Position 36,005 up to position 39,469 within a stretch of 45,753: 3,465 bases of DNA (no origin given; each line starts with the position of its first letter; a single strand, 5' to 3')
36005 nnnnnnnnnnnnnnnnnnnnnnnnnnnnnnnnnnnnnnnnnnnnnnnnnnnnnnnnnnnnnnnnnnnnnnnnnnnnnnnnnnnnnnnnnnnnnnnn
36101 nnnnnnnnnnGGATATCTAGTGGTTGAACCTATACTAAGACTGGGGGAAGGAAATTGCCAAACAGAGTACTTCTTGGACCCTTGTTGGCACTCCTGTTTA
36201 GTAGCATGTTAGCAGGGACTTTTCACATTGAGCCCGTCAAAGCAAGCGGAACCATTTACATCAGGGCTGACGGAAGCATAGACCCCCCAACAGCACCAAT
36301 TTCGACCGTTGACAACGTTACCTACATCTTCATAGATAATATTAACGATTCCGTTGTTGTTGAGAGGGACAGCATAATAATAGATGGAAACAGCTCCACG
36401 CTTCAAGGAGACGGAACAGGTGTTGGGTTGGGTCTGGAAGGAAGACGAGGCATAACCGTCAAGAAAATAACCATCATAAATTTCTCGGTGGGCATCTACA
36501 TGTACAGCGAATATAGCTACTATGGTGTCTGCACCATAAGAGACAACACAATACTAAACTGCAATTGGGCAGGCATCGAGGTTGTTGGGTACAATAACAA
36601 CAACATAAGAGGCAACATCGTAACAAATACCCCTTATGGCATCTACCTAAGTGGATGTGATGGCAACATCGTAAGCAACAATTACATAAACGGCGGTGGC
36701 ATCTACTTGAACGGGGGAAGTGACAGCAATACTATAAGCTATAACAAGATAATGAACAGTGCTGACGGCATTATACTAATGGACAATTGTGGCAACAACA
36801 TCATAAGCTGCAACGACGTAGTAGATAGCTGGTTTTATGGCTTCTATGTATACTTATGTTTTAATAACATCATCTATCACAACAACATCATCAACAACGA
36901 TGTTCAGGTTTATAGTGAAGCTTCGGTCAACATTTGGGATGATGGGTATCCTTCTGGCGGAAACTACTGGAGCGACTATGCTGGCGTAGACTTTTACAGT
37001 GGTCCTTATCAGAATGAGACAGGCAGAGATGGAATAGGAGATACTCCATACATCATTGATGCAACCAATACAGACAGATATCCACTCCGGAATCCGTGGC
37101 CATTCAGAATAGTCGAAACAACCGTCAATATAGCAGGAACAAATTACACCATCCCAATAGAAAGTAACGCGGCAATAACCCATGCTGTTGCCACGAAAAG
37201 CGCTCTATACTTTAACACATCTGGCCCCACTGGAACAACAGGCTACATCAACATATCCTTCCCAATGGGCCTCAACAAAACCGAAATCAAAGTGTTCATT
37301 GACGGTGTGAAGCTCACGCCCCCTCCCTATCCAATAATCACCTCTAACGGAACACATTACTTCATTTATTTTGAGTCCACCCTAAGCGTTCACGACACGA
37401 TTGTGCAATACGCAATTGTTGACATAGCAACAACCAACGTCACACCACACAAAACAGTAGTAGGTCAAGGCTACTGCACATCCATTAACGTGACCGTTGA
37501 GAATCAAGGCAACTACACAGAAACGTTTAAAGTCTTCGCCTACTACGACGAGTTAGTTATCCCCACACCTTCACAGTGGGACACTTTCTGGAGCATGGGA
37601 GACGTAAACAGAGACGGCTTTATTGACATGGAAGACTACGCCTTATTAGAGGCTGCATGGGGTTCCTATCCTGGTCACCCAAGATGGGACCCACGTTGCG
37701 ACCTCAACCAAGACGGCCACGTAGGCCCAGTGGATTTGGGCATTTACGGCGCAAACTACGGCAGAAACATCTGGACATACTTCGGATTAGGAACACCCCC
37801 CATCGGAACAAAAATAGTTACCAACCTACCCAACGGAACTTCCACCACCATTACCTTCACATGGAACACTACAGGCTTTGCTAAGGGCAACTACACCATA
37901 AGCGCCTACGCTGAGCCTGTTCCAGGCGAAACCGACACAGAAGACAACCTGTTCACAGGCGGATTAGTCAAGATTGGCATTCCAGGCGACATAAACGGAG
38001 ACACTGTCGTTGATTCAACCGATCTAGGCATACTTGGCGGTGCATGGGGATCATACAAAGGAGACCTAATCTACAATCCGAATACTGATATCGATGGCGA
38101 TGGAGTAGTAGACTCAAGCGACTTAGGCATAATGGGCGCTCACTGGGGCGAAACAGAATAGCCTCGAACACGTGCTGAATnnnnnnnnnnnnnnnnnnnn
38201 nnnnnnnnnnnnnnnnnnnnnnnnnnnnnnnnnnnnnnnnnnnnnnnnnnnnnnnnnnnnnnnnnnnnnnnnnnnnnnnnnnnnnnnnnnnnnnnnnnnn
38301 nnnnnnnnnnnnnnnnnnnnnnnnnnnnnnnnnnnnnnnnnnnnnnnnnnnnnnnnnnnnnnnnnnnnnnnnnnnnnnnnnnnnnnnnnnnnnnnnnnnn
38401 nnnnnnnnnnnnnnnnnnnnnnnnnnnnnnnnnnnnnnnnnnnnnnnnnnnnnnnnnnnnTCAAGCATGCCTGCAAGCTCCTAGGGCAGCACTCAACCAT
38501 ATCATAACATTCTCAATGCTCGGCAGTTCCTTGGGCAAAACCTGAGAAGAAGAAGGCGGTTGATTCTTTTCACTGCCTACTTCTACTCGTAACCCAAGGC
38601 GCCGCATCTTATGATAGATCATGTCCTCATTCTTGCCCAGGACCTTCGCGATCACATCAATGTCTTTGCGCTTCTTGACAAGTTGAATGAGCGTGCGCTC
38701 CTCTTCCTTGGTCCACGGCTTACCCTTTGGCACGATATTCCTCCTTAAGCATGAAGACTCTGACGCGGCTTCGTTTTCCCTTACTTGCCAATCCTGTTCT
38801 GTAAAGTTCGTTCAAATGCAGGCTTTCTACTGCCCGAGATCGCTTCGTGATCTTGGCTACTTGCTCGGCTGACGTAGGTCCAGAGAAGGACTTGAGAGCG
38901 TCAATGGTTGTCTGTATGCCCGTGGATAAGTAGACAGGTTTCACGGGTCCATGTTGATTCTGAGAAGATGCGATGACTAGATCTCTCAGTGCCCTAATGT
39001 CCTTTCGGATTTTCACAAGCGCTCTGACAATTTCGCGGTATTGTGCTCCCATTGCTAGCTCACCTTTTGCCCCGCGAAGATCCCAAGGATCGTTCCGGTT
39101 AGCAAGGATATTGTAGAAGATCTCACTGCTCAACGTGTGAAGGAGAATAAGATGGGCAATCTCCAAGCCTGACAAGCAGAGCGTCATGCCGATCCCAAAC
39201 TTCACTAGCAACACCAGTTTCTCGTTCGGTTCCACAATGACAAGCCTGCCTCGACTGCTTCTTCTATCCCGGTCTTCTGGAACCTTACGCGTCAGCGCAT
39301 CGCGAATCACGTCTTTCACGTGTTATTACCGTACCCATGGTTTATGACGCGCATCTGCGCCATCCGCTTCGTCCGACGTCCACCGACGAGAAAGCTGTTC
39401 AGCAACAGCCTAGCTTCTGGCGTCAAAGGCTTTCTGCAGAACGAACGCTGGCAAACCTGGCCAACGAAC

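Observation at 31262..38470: Two paralogous modules encoding dockerin-tailed giant beta-helix secreted proteins, each paired with a conserved small HicA-like gene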

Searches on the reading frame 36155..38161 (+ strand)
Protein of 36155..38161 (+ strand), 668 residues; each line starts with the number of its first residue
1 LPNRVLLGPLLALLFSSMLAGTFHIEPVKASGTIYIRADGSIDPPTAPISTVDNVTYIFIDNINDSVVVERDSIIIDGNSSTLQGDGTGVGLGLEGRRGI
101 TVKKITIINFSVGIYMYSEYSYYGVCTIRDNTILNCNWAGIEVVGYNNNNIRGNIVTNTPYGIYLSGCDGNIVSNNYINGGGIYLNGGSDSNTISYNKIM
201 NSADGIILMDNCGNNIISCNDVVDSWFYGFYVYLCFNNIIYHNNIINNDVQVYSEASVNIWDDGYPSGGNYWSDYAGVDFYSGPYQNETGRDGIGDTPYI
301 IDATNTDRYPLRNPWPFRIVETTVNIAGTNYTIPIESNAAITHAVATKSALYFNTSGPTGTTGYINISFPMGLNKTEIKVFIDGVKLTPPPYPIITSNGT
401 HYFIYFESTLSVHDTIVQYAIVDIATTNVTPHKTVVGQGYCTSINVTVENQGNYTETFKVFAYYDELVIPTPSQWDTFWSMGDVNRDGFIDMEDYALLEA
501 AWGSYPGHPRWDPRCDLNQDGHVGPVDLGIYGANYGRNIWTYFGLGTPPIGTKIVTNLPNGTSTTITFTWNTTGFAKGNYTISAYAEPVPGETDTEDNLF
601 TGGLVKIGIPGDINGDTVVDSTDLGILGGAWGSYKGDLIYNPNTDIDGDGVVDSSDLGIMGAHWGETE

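Call 3: search_protein_families(library=pfam, proteins=[window:36155-38161:+], max_evalue=0.1)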
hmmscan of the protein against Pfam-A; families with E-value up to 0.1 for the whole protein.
window:36155-38161:+ (668 aa): 5 families
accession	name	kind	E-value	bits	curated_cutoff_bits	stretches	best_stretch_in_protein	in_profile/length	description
PF05048.19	NosD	-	2.4e-20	73.3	23.6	1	76-277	5-212/212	Periplasmic copper-binding protein (NosD)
PF00404.24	Dockerin_1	-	1.8e-15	57.3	22.9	2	610-659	1-51/57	Dockerin type I domain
PF13229.12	Beta_helix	-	7.9e-15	55.3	25.9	2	62-178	44-158/158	Right handed beta helix region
PF07705.17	CARDB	-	2.1e-05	25.1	22.7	1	543-588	42-85/101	CARDB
PF13202.12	EF-hand_5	-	0.046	13.7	25.9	0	483-494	9-20/25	EF hand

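Call 44: find_homologous_proteins(query=window:36155-38161:+, max_evalue=1e-10)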
Query window:36155-38161:+ (668 aa): 6061 proteins with E <= 1e-10 among 8000 candidates; the best 120 are listed.
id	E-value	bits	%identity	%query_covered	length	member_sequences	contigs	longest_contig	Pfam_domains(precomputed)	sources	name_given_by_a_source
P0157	0.0e+0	1540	100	100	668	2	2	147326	PF13229.13,PF00404.25,PF07705.18,PF05048.20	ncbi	-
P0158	1.4e-161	557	48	80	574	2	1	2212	PF13229.13,PF00404.25,PF07705.18,PF05048.20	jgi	jgi:parallel beta-helix repeat protein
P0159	1.0e-160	554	52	52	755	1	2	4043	PF13229.13,PF00404.25,PF07705.18,PF05048.20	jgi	-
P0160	4.0e-153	529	50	47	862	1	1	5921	PF13229.13,PF07705.18,PF05048.20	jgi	jgi:parallel beta-helix repeat protein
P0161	1.0e-150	521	43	93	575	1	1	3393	PF13229.13,PF00404.25,PF07705.18,PF05048.20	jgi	-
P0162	1.6e-149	518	38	51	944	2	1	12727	PF13229.13,PF00404.25,PF05048.20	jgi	-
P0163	8.4e-149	515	48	48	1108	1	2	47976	PF13229.13,PF00404.25,PF05048.20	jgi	jgi:parallel beta-helix repeat protein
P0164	6.1e-146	506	46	46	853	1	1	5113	PF13229.13,PF00404.25,PF07705.18,PF05048.20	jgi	jgi:parallel beta-helix repeat protein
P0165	6.6e-145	502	41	44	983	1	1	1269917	PF13229.13,PF05048.20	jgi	jgi:parallel beta-helix repeat protein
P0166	2.3e-143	497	39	47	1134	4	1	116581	PF13229.13,PF00404.25,PF05048.20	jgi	-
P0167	2.7e-138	480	60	39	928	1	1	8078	PF13229.13,PF13385.14,PF05048.20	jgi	-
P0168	2.2e-137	477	37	72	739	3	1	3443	PF13229.13,PF05048.20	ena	-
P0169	1.3e-136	475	45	44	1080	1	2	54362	PF13229.13,PF05048.20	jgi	jgi:parallel beta-helix repeat protein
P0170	3.8e-136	473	47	47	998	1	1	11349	PF13229.13,PF05048.20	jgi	jgi:parallel beta-helix repeat protein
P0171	1.1e-135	472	43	34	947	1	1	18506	PF13229.13,PF05048.20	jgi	jgi:parallel beta-helix repeat protein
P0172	2.0e-135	471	42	47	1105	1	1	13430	PF13229.13,PF00404.25,PF05048.20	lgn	-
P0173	4.6e-132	460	48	46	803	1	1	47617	PF13229.13,PF00404.25,PF05048.20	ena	-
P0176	2.0e-129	451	38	47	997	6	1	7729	PF13229.13,PF00404.25,PF05048.20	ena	-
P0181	1.4e-125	438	42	100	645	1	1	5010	PF13229.13,PF00404.25,PF18998.7,PF07705.18,PF05048.20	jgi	jgi:parallel beta-helix repeat protein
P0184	8.4e-125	436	44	51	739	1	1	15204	PF13229.13,PF00404.25,PF05048.20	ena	-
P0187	3.0e-124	434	37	37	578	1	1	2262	PF13229.13,PF00404.25,PF05048.20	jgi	jgi:parallel beta-helix repeat protein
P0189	3.5e-124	434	40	49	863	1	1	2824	PF13229.13,PF00404.25,PF05048.20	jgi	jgi:parallel beta-helix repeat protein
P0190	9.0e-124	432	33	76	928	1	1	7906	PF13229.13,PF00404.25,PF05048.20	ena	-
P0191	1.7e-123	431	38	97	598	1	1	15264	PF13229.13,PF00404.25,PF05048.20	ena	-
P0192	2.9e-123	431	41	99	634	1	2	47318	PF13229.13,PF00404.25,PF18998.7,PF05048.20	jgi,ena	jgi:parallel beta-helix repeat protein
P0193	4.1e-123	430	43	44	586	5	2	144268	PF13229.13,PF00404.25,PF05048.20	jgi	jgi:parallel beta-helix repeat protein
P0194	5.7e-123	430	37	78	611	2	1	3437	PF13229.13,PF00404.25,PF07705.18,PF05048.20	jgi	jgi:parallel beta-helix repeat protein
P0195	8.5e-123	429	47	43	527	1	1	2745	PF13229.13,PF00404.25,PF05048.20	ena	-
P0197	1.1e-120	422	38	79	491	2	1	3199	PF13229.13,PF00404.25,PF05048.20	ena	-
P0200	2.2e-119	418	32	81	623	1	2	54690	PF13229.13,PF00404.25,PF05048.20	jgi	jgi:parallel beta-helix repeat protein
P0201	8.6e-119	416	37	57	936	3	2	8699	PF13229.13,PF00801.27,PF00404.25,PF07705.18,PF05506.18,PF05048.20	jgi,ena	-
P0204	4.5e-118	414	40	53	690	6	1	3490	PF13229.13,PF00404.25,PF05048.20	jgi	jgi:parallel beta-helix repeat protein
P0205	7.7e-118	413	44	44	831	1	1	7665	PF13229.13,PF00404.25,PF05048.20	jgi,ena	-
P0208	4.1e-117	410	48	35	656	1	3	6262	PF13229.13,PF00404.25,PF05048.20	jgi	jgi:parallel beta-helix repeat protein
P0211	7.5e-116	406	32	71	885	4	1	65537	PF13229.13,PF00404.25,PF05048.20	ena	-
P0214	3.2e-115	404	37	76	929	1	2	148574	PF13229.13,PF00404.25,PF05048.20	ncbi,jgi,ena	jgi:parallel beta-helix repeat protein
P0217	2.2e-114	401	41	45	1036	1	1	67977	PF01011.29,PF13229.13,PF13360.14,PF00404.25,PF13570.14,PF05048.20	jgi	-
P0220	8.0e-114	399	30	72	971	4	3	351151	PF13229.13,PF00404.25,PF05048.20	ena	-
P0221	1.1e-113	399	40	47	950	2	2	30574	PF13229.13,PF22352.3,PF00801.27,PF00404.25,PF05048.20,PF18911.7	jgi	-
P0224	1.2e-112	396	41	47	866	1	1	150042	PF13229.13,PF00404.25,PF05048.20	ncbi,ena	-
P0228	3.1e-112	394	38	47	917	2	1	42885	PF13229.13,PF00404.25,PF05048.20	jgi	jgi:parallel beta-helix repeat protein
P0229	3.4e-112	394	48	37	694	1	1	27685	PF13229.13,PF00404.25,PF05048.20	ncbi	-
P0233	7.6e-112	393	39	44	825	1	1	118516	PF13229.13,PF00404.25,PF05048.20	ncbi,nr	ncbi:right-handed parallel beta-helix repeat-containing protein [Candidatus Bathyarchaeota archaeon]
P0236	2.3e-111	391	32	47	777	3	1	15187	PF13229.13,PF00404.25,PF07705.18,PF05048.20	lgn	-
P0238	2.8e-111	391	67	30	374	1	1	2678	PF13229.13,PF00404.25,PF07705.18,PF05048.20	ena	-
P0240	3.6e-111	391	44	38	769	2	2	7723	PF13229.13,PF00404.25,PF05048.20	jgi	-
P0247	1.8e-110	388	46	51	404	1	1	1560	PF13229.13,PF00404.25,PF05048.20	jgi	jgi:parallel beta-helix repeat protein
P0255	4.3e-109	384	48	47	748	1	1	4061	PF13229.13,PF00404.25,PF18998.7,PF07705.18,PF05048.20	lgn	-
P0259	1.1e-108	382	40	44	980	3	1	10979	PF13229.13,PF00404.25,PF07705.18,PF05048.20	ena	-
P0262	4.7e-108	380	40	47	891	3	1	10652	PF13229.13,PF22352.3,PF00801.27,PF00404.25,PF05048.20,PF18911.7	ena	-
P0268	1.9e-107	378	43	47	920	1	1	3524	PF13229.13,PF21027.4,PF22352.3,PF00801.27,PF00404.25,PF05048.20,PF16967.12,PF18911.7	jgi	-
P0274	1.7e-106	375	43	53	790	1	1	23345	PF13229.13,PF07602.18,PF00404.25,PF05048.20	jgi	-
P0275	5.0e-106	374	52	37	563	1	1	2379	PF13229.13,PF00404.25,PF05048.20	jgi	-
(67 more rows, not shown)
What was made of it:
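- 46 of the top 120 have the same NosD + dockerin architecture, and sources name them 'parallel beta-helix repeat protein' or 'NosD domain-containing protein [Bathyarchaeia]' (call 44). The family has more than 6000 members, mostly on ordinary MAG contigs (call 44).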

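Call 77: search_solved_structures(query=window:36155-38161:+, max_evalue=0.001)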
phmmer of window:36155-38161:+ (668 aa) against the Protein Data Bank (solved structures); distinct sequences matched with E-value up to 0.001: 1.
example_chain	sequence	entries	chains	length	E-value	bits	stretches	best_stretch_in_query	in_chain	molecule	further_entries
2y3n_B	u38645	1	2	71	2.1e-06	29.4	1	608-667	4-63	CELLULOSOMAL FAMILY-48 PROCESSIVE GLYCOSIDE HYDROLASE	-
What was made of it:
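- On Dockerin type I (Pfam PF00404): Residues 608-667 match the solved dockerin 2y3n_B at E 2e-6 (call 77).
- Checked: P2 residues 608-667 match a solved cellulosomal dockerin, 2y3n_B, at E 2e-6 (call 77).
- Match to the solved dockerin 2y3n_B (call 77).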

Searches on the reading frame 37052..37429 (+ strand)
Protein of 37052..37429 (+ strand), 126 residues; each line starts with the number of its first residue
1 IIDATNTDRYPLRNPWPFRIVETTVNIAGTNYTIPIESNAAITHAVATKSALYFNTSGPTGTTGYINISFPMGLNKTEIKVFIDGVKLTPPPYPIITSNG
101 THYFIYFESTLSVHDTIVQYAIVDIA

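Call 53: predict_structure(alignment_id=A4)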
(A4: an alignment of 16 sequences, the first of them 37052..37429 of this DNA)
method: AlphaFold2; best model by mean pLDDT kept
length: 126 residues; sequences in the alignment: 16
mean_pLDDT: 84.8   pTM: 0.75
mean pLDDT of the five models: 84.8, 84.7, 83.9, 83.8, 82.5
residues with pLDDT >= 90: 83; 70-90: 19; 50-70: 11; < 50: 13
segments of 3 or more residues with pLDDT < 50: 1-4, 6-11
pLDDT, mean of each block of 10 residues (from residue 1): 46 64 92 95 95 96 94 81 91 87 94 95 65
secondary structure, 60 per line:
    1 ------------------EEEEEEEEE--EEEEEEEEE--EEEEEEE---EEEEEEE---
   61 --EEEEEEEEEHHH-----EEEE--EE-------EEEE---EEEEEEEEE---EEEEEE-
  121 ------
elements in order: E19-27 E30-38 E41-47 E51-57 E63-71 E80-83 E95-98 E102-110 E114-119
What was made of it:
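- On Cohesin (tested as a possible internal partner): The model of P2 residues 300-425 has pLDDT 85 and 9 strands (call 53).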

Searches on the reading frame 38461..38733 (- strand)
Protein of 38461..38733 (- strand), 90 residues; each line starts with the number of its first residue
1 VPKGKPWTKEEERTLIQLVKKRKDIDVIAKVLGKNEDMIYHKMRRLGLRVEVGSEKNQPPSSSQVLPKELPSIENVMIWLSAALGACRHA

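Call 3: search_protein_families(library=pfam, proteins=[window:38461-38733:-], max_evalue=0.1)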
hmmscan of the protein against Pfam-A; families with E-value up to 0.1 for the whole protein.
window:38461-38733:- (90 aa): 3 families
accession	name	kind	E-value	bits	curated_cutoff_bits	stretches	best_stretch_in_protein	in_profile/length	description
PF00249.37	Myb_DNA-binding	-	0.00084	19.9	24.4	1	5-34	2-33/46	Myb-like DNA-binding domain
PF13921.12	Myb_DNA-bind_6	-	0.011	16.4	22.9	1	7-35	1-31/60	Myb-like DNA-binding domain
PF13873.12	Myb_DNA-bind_5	-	0.019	15.3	21.7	1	4-25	2-23/78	Myb/SANT-like DNA-binding domain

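Call 27: search_protein_families(library=ncbifam, proteins=[window:38461-38733:-], max_evalue=0.01)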
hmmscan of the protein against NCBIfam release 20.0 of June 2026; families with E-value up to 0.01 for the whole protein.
window:38461-38733:- (90 aa): 0 families

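Call 39: search_protein_families(library=phrogs, proteins=[window:38461-38733:-], max_evalue=0.01)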
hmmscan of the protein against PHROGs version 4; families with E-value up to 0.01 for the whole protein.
window:38461-38733:- (90 aa): 4 families
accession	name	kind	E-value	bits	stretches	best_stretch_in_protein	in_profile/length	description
phrog_323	-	transcription regulation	3.4e-09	37.7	1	3-52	145-194/319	transcriptional regulator, D5-like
phrog_31591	-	DNA, RNA and nucleotide metabolism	0.0008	20.4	1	5-49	3-47/136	HTH DNA binding protein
phrog_21605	-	unknown function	0.0017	19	1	7-49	42-84/219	-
phrog_16747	-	unknown function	0.0019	18.9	1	3-49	136-182/185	-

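Call 40: search_protein_families(library=padloc, proteins=[window:38461-38733:-], max_evalue=0.01)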
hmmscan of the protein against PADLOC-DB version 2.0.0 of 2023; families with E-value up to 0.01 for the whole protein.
window:38461-38733:- (90 aa): 2 families
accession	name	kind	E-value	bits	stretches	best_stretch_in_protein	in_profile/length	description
PDLC01434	CasR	-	0.00032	18.6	1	9-46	128-165/191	"CAS-I,CAS-II,CAS-III,CAS-IV,CAS-V,CAS-VI; associated_signaling"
PDLC01268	CasR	-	0.0061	14.5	1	11-46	125-161/179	"CAS-I,CAS-II,CAS-III,CAS-IV,CAS-V,CAS-VI; associated_signaling"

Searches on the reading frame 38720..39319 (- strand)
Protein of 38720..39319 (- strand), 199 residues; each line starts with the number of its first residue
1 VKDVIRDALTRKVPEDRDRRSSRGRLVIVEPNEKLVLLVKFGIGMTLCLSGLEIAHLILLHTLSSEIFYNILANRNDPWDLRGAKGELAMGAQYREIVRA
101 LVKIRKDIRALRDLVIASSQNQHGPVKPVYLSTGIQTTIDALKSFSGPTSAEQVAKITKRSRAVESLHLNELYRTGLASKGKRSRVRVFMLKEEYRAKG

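Call 3: search_protein_families(library=pfam, proteins=[window:38720-39319:-], max_evalue=0.1)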
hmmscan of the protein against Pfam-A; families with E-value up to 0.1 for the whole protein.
window:38720-39319:- (199 aa): 0 families

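Call 27: search_protein_families(library=ncbifam, proteins=[window:38720-39319:-], max_evalue=0.01)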
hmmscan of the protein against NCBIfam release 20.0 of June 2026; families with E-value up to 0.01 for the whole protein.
window:38720-39319:- (199 aa): 0 families

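Call 39: search_protein_families(library=phrogs, proteins=[window:38720-39319:-], max_evalue=0.01)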
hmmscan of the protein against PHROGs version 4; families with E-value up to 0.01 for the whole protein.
window:38720-39319:- (199 aa): 0 families

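Call 40: search_protein_families(library=padloc, proteins=[window:38720-39319:-], max_evalue=0.01)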
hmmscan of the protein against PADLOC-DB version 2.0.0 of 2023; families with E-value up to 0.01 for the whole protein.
window:38720-39319:- (199 aa): 1 family
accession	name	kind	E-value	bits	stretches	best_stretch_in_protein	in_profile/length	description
PDLC01720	Csa3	-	0.0044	15.5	1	66-195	25-92/118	Csa3_1_CAS-I-II-III-IV-V-VI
